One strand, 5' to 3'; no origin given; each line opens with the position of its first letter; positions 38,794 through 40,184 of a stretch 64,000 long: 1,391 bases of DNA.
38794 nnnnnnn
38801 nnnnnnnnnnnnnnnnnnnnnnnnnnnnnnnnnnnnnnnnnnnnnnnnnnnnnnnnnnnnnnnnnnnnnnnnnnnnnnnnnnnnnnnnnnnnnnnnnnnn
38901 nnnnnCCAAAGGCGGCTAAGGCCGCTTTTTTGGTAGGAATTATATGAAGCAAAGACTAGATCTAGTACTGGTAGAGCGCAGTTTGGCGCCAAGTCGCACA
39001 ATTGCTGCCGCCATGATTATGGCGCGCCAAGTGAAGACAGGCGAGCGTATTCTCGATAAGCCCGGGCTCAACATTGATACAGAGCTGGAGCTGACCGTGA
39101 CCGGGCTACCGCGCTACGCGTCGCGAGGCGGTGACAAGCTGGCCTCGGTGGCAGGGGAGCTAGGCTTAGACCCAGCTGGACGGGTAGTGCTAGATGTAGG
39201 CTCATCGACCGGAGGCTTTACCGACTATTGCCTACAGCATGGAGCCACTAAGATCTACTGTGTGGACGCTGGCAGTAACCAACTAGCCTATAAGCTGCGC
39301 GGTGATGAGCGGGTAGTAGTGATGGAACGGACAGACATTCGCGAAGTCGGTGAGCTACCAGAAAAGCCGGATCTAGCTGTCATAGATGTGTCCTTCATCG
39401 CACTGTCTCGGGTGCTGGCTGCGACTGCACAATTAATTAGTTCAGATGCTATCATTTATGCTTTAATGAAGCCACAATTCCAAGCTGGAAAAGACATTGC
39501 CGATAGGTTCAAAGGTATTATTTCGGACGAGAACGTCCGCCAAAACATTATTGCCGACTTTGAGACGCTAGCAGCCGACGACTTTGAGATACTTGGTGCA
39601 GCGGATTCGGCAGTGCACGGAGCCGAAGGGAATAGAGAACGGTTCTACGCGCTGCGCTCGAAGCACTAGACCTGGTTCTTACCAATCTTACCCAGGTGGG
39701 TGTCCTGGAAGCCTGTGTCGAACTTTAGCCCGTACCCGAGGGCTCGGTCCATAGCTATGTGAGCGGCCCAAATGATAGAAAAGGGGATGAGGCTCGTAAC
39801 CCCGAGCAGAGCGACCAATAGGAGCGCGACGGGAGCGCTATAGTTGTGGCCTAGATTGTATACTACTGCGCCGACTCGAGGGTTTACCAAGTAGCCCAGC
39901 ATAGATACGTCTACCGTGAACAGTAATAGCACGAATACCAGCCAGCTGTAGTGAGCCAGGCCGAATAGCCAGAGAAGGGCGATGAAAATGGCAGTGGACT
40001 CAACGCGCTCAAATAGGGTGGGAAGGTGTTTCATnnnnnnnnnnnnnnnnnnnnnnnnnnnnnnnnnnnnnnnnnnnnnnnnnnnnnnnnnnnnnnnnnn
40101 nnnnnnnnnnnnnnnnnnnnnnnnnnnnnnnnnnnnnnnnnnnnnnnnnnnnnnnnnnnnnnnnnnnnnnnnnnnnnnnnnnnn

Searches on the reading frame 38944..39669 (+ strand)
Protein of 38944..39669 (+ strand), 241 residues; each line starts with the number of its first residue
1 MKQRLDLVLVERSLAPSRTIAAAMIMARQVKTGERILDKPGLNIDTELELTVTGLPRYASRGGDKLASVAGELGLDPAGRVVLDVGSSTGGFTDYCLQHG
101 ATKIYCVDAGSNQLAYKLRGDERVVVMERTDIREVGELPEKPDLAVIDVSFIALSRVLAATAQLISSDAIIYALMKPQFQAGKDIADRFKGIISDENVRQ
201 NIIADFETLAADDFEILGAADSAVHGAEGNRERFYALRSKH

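Call 63: search_protein_families(library=pfam, proteins=[window:38944-39669:+], max_evalue=0.001)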
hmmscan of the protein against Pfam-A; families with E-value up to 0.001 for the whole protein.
window:38944-39669:+ (241 aa): 2 families
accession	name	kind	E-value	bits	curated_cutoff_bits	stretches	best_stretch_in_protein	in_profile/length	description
PF01728.25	FtsJ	-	3.3e-30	105.8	24.1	1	58-237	1-179/181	FtsJ-like methyltransferase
PF01479.30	S4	-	8.7e-06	25.8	22.8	1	3-47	1-45/48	S4 domain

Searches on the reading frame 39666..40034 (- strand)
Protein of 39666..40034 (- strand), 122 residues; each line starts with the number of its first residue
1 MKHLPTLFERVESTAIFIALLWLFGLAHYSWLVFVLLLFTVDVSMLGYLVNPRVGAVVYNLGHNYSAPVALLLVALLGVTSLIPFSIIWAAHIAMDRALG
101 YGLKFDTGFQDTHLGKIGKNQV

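Call 63: search_protein_families(library=pfam, proteins=[window:39666-40034:-], max_evalue=0.001)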
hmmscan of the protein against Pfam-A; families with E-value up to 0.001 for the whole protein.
window:39666-40034:- (122 aa): 1 family
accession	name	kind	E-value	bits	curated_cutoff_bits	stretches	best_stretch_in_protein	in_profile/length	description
PF14079.11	DUF4260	-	5e-38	130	27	1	9-117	4-113/113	Domain of unknown function (DUF4260)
